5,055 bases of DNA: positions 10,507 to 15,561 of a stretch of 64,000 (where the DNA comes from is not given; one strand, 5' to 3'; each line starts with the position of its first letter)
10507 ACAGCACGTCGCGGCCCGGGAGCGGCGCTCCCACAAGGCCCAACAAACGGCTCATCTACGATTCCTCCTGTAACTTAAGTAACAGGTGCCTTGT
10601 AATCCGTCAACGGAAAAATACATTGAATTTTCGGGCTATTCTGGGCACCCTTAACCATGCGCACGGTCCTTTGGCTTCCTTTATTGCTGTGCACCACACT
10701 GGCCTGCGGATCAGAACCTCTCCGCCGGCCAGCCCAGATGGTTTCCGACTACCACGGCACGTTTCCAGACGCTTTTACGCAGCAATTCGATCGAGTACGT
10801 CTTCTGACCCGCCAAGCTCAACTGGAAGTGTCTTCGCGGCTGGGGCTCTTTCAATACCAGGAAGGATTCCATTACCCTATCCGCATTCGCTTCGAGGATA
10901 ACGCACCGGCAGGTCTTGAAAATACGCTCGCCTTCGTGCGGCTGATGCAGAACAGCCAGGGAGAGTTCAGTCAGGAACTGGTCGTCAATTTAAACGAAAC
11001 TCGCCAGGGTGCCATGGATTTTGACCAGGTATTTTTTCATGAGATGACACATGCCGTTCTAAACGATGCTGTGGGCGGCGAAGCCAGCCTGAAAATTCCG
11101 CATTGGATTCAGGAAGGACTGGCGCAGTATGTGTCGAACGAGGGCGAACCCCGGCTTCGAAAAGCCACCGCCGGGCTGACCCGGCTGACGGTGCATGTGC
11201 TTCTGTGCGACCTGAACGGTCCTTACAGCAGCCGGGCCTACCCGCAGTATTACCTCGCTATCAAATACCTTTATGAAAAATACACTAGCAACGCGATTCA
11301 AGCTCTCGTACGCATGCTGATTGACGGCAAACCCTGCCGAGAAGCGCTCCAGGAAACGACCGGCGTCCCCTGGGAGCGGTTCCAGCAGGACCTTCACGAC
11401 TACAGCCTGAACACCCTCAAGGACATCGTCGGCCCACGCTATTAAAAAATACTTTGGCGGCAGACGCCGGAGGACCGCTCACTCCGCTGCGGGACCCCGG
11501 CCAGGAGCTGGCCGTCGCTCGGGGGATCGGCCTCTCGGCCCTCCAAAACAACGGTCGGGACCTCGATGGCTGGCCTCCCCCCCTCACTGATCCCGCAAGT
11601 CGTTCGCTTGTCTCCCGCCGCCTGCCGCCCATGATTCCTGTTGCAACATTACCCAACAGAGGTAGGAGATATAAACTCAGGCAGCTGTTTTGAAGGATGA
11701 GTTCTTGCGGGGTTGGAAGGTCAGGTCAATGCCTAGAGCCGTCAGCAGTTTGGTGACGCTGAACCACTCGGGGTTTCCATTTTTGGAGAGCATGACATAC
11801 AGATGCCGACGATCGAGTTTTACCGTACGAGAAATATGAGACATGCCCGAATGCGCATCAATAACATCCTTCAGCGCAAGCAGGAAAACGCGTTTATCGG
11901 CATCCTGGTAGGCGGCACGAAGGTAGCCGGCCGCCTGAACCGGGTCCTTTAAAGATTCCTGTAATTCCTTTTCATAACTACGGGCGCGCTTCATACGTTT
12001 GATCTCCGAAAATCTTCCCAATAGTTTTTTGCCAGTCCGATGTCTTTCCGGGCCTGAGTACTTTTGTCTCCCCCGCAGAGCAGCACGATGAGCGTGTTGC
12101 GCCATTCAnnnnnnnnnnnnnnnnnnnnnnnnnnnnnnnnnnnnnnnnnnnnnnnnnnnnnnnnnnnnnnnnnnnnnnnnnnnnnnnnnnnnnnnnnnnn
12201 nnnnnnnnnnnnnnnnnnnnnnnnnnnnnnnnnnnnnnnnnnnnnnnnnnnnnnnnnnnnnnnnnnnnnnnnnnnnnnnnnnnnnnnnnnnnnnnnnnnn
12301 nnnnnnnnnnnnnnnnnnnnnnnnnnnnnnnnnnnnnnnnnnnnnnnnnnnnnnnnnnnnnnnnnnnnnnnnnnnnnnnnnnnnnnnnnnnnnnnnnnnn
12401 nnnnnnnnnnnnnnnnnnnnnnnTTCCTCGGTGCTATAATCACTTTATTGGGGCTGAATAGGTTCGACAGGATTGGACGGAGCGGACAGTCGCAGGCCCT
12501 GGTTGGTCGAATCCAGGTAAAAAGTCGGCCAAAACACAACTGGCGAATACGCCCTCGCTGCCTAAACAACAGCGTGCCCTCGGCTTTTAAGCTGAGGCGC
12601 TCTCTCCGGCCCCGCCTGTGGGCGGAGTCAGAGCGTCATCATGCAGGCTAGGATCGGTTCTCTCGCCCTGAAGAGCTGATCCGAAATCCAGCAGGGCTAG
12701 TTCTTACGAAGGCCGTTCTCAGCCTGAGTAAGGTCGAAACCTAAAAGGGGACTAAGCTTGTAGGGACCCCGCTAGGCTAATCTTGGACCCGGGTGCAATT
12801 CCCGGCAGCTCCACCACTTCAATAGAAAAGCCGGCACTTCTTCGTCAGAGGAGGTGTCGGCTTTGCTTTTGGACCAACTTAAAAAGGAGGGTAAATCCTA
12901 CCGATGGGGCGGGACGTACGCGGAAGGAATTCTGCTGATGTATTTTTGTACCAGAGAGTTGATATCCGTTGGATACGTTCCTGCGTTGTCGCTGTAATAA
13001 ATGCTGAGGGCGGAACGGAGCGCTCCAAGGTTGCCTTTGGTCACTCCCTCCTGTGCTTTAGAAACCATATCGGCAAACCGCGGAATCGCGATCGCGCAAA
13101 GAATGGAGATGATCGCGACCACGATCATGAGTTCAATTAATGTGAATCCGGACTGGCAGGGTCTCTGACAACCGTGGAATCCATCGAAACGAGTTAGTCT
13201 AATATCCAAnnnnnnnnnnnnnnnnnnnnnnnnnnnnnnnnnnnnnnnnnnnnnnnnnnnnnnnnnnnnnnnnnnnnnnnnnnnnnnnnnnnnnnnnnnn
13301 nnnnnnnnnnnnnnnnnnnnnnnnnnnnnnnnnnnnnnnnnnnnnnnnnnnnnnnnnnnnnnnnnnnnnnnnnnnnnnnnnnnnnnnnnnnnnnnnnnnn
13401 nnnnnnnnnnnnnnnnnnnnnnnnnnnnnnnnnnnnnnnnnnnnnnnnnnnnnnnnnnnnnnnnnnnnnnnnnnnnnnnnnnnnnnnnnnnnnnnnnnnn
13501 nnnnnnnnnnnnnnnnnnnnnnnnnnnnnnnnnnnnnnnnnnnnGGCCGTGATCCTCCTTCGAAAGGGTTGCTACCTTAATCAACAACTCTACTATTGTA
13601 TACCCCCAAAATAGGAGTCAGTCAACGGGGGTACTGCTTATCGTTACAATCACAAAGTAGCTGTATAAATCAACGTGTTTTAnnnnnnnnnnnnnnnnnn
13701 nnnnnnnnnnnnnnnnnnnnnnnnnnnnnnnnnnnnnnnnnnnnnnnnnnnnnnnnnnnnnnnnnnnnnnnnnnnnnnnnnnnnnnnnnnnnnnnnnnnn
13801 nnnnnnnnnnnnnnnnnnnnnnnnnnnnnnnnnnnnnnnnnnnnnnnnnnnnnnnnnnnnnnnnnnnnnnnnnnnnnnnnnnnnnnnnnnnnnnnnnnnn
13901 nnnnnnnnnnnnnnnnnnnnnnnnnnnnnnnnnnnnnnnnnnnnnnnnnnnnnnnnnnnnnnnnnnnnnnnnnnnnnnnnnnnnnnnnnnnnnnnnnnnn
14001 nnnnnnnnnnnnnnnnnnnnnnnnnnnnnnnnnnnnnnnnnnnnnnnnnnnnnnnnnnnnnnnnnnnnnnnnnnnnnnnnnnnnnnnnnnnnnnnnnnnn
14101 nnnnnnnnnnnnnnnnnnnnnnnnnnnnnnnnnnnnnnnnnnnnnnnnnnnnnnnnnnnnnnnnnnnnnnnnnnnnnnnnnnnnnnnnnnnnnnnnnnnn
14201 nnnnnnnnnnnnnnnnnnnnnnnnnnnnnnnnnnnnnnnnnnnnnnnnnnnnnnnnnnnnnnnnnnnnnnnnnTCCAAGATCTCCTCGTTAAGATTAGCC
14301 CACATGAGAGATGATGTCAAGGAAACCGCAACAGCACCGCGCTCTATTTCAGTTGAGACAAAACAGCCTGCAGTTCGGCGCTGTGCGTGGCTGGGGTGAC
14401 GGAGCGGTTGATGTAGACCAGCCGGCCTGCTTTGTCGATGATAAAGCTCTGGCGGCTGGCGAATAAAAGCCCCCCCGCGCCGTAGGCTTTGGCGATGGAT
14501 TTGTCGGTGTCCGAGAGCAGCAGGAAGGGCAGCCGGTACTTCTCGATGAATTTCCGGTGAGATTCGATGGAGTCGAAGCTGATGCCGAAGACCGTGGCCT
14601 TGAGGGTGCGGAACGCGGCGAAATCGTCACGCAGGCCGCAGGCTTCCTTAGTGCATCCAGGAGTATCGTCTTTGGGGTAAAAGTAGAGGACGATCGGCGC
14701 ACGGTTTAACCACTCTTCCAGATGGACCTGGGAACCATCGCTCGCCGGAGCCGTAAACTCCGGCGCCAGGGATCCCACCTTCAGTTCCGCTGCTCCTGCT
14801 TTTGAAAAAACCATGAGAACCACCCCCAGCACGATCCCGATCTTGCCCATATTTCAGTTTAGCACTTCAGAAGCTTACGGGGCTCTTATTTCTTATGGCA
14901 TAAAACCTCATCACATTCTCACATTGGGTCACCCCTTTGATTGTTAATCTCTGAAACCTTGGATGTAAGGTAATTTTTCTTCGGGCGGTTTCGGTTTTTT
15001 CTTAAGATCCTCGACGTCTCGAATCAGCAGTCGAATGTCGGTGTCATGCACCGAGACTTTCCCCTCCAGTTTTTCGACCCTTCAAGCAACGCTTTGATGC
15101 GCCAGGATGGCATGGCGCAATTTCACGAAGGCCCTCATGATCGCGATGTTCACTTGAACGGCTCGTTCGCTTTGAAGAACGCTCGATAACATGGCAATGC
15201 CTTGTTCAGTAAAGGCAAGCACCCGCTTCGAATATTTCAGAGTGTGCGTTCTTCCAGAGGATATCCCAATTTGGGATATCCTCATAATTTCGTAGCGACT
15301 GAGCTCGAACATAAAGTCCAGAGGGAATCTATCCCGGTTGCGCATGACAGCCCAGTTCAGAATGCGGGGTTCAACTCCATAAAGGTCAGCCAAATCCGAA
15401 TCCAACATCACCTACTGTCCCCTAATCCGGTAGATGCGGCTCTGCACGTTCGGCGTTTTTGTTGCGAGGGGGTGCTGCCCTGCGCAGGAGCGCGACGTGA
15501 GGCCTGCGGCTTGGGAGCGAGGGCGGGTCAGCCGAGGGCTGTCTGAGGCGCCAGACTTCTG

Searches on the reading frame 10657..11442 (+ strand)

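Call 82: search_protein_families(library=pfam, proteins=[window:10657-11442:+], max_evalue=0.0001)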
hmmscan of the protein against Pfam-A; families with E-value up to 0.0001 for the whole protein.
window:10657-11442:+ (262 aa): 1 family
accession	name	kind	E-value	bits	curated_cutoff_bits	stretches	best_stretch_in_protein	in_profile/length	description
PF13485.12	Peptidase_MA_2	-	1e-07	32.4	32.4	1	126-240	70-189/201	Peptidase MA superfamily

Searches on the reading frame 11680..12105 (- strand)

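Call 68: search_protein_families(library=pfam, proteins=[window:11680-12105:-], max_evalue=0.001)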
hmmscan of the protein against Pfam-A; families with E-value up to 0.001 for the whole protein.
window:11680-12105:- (142 aa): 1 family
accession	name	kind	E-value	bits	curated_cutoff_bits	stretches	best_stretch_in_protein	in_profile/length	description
PF21716.3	dnstrm_HI1420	-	7.3e-11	42.2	27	1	48-130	7-88/90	Probable addiction module antidote protein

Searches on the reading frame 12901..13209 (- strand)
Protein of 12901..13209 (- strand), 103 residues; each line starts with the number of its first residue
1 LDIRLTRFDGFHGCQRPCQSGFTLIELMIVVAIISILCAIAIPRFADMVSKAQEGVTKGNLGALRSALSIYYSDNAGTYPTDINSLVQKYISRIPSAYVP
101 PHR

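Call 68: search_protein_families(library=pfam, proteins=[window:12901-13209:-], max_evalue=0.001)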
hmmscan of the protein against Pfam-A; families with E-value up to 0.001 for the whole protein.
window:12901-13209:- (103 aa): 1 family
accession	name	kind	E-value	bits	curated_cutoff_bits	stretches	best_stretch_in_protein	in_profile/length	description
PF07963.17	N_methyl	-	2.2e-10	40.1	21.2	1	18-42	3-27/27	Prokaryotic N-terminal methylation motif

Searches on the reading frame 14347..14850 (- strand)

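Call 68: search_protein_families(library=pfam, proteins=[window:14347-14850:-], max_evalue=0.001)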
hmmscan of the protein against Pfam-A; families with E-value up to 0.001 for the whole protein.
window:14347-14850:- (168 aa): 2 families
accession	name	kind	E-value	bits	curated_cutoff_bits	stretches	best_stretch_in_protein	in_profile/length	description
PF00578.27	AhpC-TSA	-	3e-35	121.3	26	1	25-146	1-123/124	AhpC/TSA family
PF08534.16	Redoxin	-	6.9e-23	81.5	26.6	1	24-163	1-147/148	Redoxin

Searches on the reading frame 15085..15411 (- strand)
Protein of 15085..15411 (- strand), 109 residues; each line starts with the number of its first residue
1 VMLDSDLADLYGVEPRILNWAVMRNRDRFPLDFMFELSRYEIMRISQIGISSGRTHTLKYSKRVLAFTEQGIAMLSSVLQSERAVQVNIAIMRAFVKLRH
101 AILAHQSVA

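Call 68: search_protein_families(library=pfam, proteins=[window:15085-15411:-], max_evalue=0.001)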
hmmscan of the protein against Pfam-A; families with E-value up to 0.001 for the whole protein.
window:15085-15411:- (109 aa): 1 family
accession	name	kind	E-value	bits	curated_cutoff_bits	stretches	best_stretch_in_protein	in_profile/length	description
PF10543.14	ORF6N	-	2.7e-21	76.1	27.8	1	2-78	12-86/86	ORF6N domain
